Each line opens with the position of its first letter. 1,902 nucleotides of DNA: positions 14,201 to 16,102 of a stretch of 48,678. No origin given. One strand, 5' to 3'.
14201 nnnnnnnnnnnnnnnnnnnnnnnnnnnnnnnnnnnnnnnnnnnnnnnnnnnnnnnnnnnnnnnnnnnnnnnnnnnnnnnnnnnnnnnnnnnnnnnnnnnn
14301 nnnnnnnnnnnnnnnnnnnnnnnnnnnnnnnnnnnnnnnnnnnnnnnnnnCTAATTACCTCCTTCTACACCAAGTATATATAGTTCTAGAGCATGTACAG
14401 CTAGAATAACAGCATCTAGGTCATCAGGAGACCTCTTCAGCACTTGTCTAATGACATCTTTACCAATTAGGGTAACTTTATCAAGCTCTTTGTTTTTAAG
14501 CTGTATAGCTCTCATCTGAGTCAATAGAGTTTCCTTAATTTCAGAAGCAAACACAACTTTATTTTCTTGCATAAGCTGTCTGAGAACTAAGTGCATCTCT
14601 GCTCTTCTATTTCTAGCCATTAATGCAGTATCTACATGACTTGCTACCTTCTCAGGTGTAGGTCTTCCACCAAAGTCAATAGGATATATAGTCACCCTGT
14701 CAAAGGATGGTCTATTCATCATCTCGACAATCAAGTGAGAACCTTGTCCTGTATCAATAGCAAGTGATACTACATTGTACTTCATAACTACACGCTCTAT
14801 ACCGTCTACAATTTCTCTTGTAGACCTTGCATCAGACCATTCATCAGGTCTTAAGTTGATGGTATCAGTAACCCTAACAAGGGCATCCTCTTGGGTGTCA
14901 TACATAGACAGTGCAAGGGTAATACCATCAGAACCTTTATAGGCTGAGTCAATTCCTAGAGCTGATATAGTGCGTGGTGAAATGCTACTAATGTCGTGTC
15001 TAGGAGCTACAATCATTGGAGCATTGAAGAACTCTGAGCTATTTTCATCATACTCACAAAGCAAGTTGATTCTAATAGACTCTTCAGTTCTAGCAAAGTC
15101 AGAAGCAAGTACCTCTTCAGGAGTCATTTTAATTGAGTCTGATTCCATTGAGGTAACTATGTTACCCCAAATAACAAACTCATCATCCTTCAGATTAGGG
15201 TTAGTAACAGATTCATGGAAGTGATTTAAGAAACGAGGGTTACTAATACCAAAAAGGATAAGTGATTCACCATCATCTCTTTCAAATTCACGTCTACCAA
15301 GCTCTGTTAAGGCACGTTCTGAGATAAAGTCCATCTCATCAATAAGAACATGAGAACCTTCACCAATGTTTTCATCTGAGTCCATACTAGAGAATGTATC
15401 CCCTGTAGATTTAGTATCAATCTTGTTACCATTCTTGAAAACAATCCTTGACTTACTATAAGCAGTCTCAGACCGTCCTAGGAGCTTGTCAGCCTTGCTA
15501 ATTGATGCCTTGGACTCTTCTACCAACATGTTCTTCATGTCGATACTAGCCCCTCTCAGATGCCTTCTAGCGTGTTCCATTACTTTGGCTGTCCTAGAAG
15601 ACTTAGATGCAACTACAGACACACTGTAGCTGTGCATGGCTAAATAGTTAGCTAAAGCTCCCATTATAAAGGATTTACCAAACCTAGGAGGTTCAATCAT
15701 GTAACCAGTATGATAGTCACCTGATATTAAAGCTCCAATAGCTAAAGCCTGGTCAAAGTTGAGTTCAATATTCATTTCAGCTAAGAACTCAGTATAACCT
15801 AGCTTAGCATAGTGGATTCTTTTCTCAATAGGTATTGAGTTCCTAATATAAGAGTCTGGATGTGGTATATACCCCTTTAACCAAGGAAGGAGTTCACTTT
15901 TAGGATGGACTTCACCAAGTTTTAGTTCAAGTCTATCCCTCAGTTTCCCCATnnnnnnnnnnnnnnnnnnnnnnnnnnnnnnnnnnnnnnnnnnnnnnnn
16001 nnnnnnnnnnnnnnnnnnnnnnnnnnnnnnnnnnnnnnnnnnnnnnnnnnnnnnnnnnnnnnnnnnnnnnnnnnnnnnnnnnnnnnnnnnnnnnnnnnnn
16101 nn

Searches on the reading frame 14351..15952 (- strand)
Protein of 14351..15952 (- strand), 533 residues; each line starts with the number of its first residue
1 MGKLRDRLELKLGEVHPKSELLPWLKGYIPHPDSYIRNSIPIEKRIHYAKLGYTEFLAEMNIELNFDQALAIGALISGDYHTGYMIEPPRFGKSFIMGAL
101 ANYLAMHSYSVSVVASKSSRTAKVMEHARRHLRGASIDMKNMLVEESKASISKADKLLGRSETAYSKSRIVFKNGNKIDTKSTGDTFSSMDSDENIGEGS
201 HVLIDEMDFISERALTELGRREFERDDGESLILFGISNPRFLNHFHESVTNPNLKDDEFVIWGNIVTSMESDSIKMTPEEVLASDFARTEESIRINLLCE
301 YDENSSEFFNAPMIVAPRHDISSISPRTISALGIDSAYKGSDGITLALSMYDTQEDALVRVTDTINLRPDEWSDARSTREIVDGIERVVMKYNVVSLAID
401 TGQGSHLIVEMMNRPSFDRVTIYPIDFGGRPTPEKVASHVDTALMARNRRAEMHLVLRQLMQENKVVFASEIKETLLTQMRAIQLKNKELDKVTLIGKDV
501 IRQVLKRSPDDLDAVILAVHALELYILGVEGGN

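Call 14: search_protein_families(library=phrogs, proteins=[window:14351-15952:-], max_evalue=0.00001)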
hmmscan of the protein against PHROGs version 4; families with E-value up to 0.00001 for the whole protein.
window:14351-15952:- (533 aa): 1 family
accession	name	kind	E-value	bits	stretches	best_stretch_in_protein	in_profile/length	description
phrog_2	-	head and packaging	9.6e-15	55.4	1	90-523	287-593/807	terminase large subunit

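Call 15: search_dna_similar(query=window:14351-15952:-, collection=phages, mode=protein, max_evalue=0.00001, max_rows=15)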
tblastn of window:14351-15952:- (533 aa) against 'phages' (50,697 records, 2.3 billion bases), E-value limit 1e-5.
Records with a match: 15; places in all: 15; records where one place covers at least 80% of the query: 13.
Best place of each record, by identity: <60% 15.
By first word of the organism name: Lactococcus 15.
By host as written in the record: Lactococcus lactis 11; Lactococcus lactis subsp. cremoris 2; Lactococcus lactis C10 1; Lactococcus lactis subsp. cremoris strain C10 1.
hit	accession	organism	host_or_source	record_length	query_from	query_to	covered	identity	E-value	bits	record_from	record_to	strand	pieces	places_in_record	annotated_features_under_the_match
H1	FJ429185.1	Lactococcus phage P087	Lactococcus lactis C10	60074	3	529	99%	24.9%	3e-27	122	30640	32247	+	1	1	hypothetical protein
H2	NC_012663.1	Lactococcus phage P087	Lactococcus lactis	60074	3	529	99%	24.9%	3e-27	122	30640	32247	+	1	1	hypothetical protein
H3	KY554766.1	Lactococcus phage AM6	Lactococcus lactis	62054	3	529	99%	24.6%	4e-27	122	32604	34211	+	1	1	type I secretion target domain-containing protein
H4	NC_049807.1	Lactococcus phage AM6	Lactococcus lactis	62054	3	529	99%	24.6%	4e-27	122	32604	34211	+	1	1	type I secretion target domain-containing protein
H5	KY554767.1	Lactococcus phage AM7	Lactococcus lactis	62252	3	529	99%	24.6%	4e-27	122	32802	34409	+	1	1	type I secretion target domain-containing protein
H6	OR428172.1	Lactococcus phage PMBT68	Lactococcus lactis subsp. cremoris ...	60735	3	529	99%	24.6%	2e-26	120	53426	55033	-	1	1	terminase large subunit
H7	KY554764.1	Lactococcus phage LW33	Lactococcus lactis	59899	3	529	99%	24.6%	5e-26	119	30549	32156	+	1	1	type I secretion C-terminal target domain protein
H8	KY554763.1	Lactococcus phage LW32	Lactococcus lactis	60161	3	529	99%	24.6%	5e-26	119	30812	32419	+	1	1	type I secretion C-terminal target domain protein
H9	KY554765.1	Lactococcus phage LW4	Lactococcus lactis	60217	3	529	99%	24.6%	5e-26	119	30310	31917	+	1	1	type I secretion C-terminal target domain protein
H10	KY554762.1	Lactococcus phage LW31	Lactococcus lactis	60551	3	529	99%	24.6%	5e-26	119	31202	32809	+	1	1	type I secretion C-terminal target domain protein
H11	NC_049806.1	Lactococcus phage LW31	Lactococcus lactis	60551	3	529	99%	24.6%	5e-26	119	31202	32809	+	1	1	type I secretion C-terminal target domain protein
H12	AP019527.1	Lactococcus phage phiQ1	Lactococcus lactis subsp. cremoris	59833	3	529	99%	24.0%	1e-25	117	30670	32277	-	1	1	putative uncharacterized protein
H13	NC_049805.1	Lactococcus phage phiQ1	Lactococcus lactis subsp. cremoris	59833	3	529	99%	24.0%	1e-25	117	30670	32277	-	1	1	hypothetical protein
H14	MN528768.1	Lactococcus phage P596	Lactococcus lactis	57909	3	428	80%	23.3%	6e-14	81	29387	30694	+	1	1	type I secretion C-terminal target domain protein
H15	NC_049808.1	Lactococcus phage P596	Lactococcus lactis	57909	3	428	80%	23.3%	6e-14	81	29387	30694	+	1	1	type I secretion C-terminal target domain protein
